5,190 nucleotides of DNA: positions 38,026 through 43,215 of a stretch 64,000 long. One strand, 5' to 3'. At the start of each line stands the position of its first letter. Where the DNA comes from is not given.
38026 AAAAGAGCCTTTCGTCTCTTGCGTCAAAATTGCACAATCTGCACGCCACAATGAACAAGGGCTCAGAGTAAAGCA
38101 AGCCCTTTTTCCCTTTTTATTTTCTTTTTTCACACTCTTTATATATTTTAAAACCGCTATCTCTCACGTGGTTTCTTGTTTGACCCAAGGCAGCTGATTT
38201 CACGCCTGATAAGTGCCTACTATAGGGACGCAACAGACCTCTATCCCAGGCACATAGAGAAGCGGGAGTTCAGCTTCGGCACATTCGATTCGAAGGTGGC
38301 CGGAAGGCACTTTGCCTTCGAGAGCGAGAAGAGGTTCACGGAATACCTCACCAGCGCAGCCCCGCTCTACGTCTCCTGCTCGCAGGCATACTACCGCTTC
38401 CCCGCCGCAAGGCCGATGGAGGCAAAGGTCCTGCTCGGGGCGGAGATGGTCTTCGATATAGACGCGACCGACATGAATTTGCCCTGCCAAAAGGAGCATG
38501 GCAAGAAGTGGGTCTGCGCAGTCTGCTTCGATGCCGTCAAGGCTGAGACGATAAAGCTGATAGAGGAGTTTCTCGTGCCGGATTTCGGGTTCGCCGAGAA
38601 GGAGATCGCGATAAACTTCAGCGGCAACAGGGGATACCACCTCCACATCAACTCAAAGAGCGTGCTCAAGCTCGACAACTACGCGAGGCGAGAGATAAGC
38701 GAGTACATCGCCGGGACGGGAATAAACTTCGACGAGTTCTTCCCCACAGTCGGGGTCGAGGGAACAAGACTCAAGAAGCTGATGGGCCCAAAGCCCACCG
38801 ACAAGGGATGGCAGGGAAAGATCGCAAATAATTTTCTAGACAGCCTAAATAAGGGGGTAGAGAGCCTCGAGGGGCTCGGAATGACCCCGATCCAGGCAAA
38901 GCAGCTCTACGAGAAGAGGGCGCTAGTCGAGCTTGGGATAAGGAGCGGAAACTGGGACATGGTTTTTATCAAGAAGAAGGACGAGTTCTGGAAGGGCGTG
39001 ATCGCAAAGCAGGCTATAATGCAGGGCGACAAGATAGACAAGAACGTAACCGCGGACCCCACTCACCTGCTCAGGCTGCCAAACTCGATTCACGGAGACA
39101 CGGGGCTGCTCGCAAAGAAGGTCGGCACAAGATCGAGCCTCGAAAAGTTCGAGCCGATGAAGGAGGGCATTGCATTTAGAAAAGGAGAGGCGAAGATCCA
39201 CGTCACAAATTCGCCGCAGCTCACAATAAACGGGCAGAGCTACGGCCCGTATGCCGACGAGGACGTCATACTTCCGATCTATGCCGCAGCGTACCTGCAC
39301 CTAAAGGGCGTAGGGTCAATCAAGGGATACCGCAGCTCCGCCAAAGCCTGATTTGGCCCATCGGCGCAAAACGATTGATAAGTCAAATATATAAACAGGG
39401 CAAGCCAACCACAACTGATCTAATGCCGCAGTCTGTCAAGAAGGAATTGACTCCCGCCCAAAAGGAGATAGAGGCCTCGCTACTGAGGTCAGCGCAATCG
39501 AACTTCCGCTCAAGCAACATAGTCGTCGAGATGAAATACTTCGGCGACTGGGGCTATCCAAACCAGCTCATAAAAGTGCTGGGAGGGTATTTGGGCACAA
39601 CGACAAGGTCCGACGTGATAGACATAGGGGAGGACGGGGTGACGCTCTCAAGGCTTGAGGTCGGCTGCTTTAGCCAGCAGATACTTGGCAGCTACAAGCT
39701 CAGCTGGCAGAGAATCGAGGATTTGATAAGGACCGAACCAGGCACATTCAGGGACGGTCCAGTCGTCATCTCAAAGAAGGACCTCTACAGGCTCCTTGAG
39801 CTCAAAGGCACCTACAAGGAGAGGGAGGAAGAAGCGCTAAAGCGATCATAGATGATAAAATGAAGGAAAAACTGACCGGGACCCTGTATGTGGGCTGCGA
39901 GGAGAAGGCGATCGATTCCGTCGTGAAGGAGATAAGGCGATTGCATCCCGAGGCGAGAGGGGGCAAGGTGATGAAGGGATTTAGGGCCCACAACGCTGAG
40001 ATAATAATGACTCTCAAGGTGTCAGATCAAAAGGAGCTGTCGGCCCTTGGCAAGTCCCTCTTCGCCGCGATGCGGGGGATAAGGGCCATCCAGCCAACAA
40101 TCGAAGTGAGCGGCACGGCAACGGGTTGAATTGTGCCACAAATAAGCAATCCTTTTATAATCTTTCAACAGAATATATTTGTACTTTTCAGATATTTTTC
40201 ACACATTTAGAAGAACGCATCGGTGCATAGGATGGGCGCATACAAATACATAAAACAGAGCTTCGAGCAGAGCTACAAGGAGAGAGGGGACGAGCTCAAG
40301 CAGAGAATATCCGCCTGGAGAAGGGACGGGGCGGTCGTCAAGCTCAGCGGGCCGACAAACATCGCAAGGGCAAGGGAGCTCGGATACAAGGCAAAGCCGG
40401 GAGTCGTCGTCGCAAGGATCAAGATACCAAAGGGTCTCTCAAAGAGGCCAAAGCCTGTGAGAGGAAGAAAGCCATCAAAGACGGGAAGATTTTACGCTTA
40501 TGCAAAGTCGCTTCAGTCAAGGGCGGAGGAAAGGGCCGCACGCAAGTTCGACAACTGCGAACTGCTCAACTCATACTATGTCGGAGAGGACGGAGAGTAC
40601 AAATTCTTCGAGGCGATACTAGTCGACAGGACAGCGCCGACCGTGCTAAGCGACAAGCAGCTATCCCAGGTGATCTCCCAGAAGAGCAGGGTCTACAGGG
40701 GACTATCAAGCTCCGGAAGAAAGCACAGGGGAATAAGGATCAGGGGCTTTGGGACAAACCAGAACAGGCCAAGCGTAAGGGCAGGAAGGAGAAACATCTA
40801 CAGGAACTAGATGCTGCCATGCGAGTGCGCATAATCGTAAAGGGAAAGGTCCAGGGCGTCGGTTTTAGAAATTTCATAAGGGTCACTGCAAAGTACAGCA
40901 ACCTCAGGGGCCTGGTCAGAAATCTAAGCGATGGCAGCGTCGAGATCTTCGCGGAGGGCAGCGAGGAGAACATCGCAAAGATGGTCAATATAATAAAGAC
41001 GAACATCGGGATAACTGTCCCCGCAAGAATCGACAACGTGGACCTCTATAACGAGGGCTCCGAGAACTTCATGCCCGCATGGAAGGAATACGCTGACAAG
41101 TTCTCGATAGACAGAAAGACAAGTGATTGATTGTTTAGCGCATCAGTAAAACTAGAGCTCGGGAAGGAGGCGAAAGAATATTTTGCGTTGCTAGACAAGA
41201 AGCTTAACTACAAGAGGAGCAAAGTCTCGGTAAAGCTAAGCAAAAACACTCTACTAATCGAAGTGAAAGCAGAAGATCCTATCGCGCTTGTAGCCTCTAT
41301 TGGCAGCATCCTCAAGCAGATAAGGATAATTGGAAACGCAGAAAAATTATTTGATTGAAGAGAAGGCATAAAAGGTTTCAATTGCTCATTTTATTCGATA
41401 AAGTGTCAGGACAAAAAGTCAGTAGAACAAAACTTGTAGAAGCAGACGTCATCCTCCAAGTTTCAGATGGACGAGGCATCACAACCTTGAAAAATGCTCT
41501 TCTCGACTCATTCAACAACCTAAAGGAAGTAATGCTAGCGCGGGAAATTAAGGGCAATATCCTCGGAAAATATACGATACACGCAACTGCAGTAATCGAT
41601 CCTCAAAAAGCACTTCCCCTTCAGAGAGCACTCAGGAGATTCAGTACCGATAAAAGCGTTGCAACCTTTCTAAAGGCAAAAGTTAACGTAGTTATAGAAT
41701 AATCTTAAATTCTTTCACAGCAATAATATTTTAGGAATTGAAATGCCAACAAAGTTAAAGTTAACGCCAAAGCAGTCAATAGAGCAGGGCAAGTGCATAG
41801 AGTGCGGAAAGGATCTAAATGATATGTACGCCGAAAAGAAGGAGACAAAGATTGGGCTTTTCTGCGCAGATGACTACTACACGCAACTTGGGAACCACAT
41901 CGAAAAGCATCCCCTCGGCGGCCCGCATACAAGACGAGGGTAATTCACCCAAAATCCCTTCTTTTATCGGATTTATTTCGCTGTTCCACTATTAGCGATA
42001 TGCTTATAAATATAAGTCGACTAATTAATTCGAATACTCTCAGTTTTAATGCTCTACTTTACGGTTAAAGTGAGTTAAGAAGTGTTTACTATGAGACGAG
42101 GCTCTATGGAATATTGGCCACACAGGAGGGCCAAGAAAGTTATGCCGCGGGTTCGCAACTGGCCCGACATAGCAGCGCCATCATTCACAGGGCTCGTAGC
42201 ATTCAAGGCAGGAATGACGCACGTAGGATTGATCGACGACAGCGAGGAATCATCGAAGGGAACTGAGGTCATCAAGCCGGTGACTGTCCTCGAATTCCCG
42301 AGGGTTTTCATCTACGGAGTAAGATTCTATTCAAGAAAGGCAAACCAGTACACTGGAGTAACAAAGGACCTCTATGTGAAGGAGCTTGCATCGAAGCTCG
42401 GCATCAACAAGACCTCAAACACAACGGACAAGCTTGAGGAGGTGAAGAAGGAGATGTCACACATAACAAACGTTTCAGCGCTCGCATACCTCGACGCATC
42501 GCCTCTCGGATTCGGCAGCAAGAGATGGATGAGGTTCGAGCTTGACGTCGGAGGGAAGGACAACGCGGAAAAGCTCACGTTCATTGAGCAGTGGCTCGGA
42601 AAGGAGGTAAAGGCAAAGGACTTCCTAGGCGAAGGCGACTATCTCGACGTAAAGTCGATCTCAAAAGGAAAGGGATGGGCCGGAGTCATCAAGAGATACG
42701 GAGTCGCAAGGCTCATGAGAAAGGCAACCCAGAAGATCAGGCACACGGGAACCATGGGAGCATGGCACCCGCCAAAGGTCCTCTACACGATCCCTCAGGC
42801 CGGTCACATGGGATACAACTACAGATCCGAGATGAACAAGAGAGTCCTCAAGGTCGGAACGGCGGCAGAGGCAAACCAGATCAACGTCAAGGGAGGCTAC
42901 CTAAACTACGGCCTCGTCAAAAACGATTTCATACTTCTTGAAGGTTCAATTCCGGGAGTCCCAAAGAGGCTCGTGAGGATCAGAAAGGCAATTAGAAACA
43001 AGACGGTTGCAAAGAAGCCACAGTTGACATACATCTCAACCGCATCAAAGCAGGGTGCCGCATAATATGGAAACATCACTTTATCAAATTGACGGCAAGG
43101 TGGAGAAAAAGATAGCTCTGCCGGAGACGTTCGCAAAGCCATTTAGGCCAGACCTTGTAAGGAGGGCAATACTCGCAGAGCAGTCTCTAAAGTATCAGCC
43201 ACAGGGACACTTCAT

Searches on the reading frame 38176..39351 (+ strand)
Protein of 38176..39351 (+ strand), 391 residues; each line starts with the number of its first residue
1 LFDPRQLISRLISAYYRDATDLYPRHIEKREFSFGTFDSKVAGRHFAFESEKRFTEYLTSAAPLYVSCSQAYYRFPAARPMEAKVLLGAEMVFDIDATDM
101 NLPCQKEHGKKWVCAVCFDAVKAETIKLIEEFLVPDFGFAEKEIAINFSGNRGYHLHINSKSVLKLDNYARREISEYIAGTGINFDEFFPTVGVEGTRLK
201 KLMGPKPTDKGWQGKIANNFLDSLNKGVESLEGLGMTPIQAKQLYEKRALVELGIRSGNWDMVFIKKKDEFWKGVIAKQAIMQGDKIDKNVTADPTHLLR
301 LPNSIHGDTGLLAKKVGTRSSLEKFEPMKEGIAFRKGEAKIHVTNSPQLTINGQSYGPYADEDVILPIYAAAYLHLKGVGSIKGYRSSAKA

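Call 26: search_protein_families(library=pfam, proteins=[window:38176-39351:+], max_evalue=0.00001)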
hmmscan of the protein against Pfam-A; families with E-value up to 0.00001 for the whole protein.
window:38176-39351:+ (391 aa): 1 family
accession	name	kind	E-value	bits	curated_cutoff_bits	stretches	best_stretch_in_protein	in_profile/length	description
PF01896.25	DNA_primase_S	-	1.3e-18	68.3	26.8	1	93-315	1-160/163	DNA primase small subunit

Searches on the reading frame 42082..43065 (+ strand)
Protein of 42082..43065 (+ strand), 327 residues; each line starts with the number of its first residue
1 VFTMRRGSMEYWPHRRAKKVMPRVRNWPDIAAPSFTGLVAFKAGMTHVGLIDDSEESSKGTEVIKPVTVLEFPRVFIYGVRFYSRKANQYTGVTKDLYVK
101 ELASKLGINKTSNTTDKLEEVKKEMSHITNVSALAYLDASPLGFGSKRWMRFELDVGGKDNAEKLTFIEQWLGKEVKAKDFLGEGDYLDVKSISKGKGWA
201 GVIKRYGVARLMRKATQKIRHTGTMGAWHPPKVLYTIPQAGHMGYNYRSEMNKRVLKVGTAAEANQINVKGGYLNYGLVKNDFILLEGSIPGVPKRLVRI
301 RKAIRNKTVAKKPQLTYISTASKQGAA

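Call 26: search_protein_families(library=pfam, proteins=[window:42082-43065:+], max_evalue=0.00001)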
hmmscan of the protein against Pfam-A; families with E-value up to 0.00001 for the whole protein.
window:42082-43065:+ (327 aa): 1 family
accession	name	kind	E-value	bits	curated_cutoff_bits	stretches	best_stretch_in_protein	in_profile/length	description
PF00297.29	Ribosomal_L3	-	1.2e-55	189.5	22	1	5-325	10-369/369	Ribosomal protein L3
